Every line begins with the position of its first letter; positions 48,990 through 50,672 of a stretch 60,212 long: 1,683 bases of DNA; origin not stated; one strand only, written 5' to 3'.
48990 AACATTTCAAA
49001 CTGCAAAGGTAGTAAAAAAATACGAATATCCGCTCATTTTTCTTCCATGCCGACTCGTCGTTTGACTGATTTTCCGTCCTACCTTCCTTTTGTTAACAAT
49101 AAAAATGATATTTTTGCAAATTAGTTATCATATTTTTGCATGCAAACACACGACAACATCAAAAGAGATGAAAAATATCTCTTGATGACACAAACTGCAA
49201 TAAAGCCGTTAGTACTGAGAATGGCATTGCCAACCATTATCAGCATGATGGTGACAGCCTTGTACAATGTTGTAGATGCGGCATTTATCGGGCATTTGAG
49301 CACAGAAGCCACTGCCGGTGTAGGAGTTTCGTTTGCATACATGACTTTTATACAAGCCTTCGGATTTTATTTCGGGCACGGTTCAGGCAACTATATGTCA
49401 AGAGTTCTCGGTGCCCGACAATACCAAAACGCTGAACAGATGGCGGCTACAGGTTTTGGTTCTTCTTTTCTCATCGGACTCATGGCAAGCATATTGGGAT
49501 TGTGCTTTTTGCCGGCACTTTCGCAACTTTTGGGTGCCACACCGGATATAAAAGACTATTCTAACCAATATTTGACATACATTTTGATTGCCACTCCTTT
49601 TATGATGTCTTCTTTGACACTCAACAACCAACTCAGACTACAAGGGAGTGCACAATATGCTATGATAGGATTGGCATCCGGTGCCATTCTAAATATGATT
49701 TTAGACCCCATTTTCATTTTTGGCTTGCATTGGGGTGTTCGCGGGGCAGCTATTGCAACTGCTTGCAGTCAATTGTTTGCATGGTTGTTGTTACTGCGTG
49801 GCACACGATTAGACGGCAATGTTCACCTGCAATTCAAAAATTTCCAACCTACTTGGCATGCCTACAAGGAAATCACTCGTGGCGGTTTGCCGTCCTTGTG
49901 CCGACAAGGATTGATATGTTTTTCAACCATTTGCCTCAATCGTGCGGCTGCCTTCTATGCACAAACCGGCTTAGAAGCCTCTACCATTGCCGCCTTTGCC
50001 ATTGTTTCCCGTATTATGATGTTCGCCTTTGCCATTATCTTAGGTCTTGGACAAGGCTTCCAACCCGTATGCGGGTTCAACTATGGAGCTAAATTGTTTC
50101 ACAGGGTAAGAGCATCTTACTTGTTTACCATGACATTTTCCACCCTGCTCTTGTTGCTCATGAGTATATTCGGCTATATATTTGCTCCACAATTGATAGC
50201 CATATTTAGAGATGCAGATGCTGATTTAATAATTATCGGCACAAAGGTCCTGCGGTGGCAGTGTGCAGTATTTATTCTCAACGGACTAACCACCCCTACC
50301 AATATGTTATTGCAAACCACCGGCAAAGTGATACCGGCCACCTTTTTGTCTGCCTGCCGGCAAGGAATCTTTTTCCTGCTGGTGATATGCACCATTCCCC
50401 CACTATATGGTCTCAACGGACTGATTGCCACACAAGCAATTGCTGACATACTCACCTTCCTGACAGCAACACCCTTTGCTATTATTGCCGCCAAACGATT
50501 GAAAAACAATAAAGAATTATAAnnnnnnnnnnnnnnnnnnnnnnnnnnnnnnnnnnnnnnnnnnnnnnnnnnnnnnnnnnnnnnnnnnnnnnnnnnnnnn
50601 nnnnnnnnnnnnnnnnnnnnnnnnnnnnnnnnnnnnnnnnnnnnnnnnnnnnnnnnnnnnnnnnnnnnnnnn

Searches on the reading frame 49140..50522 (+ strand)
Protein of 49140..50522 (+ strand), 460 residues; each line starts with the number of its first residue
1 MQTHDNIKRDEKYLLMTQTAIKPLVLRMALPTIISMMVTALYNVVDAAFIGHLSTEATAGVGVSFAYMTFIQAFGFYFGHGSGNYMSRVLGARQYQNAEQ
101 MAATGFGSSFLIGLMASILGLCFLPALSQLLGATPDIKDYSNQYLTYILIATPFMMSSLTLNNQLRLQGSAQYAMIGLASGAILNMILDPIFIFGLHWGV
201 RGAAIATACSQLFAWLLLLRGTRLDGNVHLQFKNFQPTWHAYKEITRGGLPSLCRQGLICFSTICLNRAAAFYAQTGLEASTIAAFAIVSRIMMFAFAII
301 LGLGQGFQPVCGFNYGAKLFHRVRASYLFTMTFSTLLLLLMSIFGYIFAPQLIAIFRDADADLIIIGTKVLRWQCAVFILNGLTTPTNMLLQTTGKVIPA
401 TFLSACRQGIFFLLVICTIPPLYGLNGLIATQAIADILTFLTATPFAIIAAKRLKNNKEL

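Call 10: find_related_loci(query=window:49140-50522:+, collection=genome_contigs, flank=10000)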
Query window:49140-50522:+ (460 aa) in genome_contigs; peptide patterns used: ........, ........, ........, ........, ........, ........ (x = any residue, [..] = any of these).
600 stretches matched a pattern (row limit reached: there are more); 573 encode a relative of the query (tblastn E <= 1e-3); the best 80 are kept; 80 distinct loci.
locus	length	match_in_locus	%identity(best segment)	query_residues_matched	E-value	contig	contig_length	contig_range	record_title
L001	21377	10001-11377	59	1-458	1e-175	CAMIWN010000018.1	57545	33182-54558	MAG: uncultured Bacteroidales bacterium isolate SRR12081302_bin.27_metaWRAP_v1.3_MAG genome assembly, contig: ERZ1228977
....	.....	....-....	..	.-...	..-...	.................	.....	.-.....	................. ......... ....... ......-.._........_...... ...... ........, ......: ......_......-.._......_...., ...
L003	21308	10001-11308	45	8-448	9e-116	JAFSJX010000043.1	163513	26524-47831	MAG: Treponema sp. isolate RGIG3210 Goat_Reticulum-2__c258371, whole genome shotgun sequence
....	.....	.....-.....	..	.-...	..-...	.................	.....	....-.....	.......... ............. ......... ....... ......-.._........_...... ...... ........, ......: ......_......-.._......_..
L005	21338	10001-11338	45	7-459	2e-114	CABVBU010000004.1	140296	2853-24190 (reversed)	MAG TPA_asm: uncultured Clostridium sp. isolate MGYG-HGUT-04582 genome assembly, contig: GUT_GENOME283627_4, whole genom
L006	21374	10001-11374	44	2-459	5e-114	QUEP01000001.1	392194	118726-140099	Clostridium sp. OF03-18AA OF03-18AA.Scaf1, whole genome shotgun sequence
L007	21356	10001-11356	43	1-457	3e-113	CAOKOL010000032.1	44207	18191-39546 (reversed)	MAG TPA_asm: uncultured Lachnospiraceae bacterium isolate SRR15604595_bin.30_metawrap_v1.3_MAG genome assembly, contig:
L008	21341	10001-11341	43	7-460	4e-113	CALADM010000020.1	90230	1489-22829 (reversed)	MAG TPA_asm: uncultured Clostridiaceae bacterium isolate ERR318692_bin.120_CONCOCT_v1.1_MAG genome assembly, contig: ERZ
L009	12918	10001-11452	45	3-459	9e-113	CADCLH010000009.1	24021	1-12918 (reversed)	MAG: Ruminococcaceae bacterium isolate RUG14754 genome assembly, contig: RUG14754_asm_9, whole genome shotgun sequence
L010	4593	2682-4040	45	8-455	2e-113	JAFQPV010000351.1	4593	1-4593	MAG: Clostridia bacterium isolate RGIG2041 Goat_Colon-2__c699780, whole genome shotgun sequence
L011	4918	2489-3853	42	1-459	2e-112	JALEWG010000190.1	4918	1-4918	MAG: Lachnospiraceae bacterium isolate SUG393 k141_1922504, whole genome shotgun sequence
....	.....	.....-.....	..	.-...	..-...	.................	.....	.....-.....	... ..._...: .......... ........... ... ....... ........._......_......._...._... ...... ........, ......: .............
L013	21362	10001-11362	42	1-458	9e-111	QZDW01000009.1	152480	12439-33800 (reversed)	Bacterium 1XD42-76 strain 1XD42-76 Scaffold9_1, whole genome shotgun sequence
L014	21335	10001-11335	44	10-459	3e-110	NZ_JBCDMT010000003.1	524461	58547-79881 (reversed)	Pseudoflavonifractor phocaeensis strain 1362 3, whole genome shotgun sequence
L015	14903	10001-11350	42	7-460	6e-110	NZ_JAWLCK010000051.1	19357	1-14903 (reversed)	MAG: Lutispora sp. isolate 15dZY3.bin.41 NODE_3214_length_19357_cov_7.099024, whole genome shotgun sequence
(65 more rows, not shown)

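Call 14: find_encoding_contigs(protein=window:49140-50522:+, flank=10000, max_places=10)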
Protein window:49140-50522:+ (460 aa): 9 contigs read that carry it; 9 places shown.
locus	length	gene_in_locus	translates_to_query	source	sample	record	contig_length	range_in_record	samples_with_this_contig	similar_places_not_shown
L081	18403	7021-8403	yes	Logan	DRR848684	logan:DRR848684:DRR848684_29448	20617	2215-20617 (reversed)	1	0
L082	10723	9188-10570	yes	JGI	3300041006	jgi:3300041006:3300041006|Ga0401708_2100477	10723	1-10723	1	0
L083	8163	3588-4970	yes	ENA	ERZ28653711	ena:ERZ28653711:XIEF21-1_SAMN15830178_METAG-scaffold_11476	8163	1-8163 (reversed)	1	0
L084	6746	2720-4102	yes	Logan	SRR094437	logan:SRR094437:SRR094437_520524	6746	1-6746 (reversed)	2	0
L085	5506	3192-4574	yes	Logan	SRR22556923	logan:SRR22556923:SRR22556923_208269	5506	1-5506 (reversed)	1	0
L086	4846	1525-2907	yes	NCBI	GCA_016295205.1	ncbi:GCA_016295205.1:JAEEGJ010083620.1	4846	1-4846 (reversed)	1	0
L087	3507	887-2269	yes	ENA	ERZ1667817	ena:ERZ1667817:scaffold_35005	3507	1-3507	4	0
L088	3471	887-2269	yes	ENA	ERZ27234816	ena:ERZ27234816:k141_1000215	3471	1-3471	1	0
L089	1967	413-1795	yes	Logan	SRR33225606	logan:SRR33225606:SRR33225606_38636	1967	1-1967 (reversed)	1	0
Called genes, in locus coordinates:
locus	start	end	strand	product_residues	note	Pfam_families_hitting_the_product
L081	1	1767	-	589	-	?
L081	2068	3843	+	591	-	PF00682:HMGL-like, PF02436:PYC_OADA, PF00364:Biotin_lipoyl (faint)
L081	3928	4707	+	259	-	PF00398:RrnaAD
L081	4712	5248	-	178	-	-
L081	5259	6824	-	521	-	PF00890:FAD_binding_2, PF01266:DAO, PF07992:Pyr_redox_2 (faint), PF02910:Succ_DH_flav_C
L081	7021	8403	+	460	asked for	PF01554:MatE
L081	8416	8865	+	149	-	-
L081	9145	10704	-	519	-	PF13353:Fer4_12 (weak), PF04055:Radical_SAM, PF13186:SPASM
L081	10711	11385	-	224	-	-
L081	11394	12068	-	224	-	PF27257:HI_0787_N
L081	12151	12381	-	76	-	-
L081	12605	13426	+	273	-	PF00005:ABC_tran, PF13304:AAA_21 (faint)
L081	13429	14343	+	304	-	PF00535:Glycos_transf_2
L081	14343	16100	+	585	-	PF04055:Radical_SAM (faint), PF08497:Radical_SAM_N, PF11842:DUF3362 (weak)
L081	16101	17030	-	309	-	-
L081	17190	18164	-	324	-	PF04613:LpxD, PF21711:DCTN5 (faint), PF25084:LbH_EIF2B (weak), PF25087:GMPPB_C, PF14602:Hexapep_2 (faint), PF00132:Hexapep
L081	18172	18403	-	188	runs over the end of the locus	PF08207:EFP_N, PF01132:EFP, PF09285:Elong-fact-P_C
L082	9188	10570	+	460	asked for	PF01554:MatE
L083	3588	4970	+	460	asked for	PF01554:MatE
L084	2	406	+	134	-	?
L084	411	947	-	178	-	-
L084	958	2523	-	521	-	PF00890:FAD_binding_2, PF01266:DAO, PF07992:Pyr_redox_2 (faint), PF02910:Succ_DH_flav_C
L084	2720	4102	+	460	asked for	PF01554:MatE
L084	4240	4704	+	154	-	-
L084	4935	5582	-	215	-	-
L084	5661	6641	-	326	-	PF13306:LRR_5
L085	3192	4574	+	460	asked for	PF01554:MatE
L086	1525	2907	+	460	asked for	PF01554:MatE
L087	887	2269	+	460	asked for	PF01554:MatE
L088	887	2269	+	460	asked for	PF01554:MatE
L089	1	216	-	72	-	?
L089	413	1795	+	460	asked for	PF01554:MatE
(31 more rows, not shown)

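Call 50: search_protein_families(library=pfam, proteins=[L081:9145-10704:-, L081:10711-11385:-, L081:11394-12068:-, L081:12151-12381:-, L081:8416-8865:+], max_evalue=0.01)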
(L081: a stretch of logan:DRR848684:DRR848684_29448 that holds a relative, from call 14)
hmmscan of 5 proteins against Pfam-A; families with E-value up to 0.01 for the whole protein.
L081:9145-10704:- (519 aa): 3 families
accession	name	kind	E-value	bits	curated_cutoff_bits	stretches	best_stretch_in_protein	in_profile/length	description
PF04055.27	Radical_SAM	-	5.9e-17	62.8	29.5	1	148-291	2-144/166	Radical SAM superfamily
PF13186.11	SPASM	-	2.3e-08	34.6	21.5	1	380-437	1-63/67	Iron-sulfur cluster-binding domain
PF13353.11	Fer4_12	-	4.7e-06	27.4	22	1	152-234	14-91/137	4Fe-4S single cluster domain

L081:10711-11385:- (224 aa): 0 families

L081:11394-12068:- (224 aa): 0 families

L081:12151-12381:- (76 aa): 0 families

L081:8416-8865:+ (149 aa): 0 families

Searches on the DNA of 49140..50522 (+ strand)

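Call 67: search_rna_families(source=L081, start=8300, end=12700, threshold=evalue, max_evalue=1, show_alignments=1)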
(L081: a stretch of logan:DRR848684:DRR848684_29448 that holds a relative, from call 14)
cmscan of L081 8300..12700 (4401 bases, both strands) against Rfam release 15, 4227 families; matches with E-value up to 1: 0.
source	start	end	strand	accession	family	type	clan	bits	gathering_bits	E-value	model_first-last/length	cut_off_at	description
